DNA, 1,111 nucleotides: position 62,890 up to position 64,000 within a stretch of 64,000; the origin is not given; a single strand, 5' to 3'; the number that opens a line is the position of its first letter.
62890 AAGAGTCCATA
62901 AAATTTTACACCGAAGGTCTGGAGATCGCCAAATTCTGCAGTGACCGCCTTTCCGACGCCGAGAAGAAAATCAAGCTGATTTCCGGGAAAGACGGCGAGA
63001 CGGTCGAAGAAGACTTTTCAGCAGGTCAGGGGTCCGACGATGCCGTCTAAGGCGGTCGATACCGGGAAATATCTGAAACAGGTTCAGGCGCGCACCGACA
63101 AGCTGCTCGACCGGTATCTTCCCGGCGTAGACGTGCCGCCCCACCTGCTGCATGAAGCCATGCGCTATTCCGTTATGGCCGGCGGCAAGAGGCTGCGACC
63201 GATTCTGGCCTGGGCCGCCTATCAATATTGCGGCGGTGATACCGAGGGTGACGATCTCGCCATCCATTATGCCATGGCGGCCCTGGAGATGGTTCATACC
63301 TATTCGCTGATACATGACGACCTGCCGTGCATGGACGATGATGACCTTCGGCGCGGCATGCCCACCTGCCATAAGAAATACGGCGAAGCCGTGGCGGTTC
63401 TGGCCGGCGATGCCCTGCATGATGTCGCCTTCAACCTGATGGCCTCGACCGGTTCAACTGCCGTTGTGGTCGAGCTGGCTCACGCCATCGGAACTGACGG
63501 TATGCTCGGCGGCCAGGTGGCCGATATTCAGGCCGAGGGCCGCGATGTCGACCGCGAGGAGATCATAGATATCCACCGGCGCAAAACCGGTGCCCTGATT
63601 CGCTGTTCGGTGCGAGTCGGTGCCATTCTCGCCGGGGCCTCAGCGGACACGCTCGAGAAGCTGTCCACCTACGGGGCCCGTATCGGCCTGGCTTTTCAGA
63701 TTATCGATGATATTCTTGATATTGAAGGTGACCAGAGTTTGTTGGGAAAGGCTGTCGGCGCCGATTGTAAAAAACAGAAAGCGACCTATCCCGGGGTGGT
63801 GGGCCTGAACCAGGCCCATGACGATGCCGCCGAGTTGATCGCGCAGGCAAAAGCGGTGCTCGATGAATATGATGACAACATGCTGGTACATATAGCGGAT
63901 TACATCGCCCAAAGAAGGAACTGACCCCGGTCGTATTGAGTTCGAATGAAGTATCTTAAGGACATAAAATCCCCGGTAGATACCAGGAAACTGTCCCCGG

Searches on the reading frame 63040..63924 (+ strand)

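Call 50: search_protein_families(library=pfam, proteins=[window:63040-63924:+], max_evalue=0.0001)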
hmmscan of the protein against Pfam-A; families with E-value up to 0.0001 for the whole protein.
window:63040-63924:+ (294 aa): 1 family
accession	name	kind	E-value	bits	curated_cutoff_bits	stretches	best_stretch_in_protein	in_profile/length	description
PF00348.22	polyprenyl_synt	-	2.2e-62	211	27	1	35-268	2-231/251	Polyprenyl synthetase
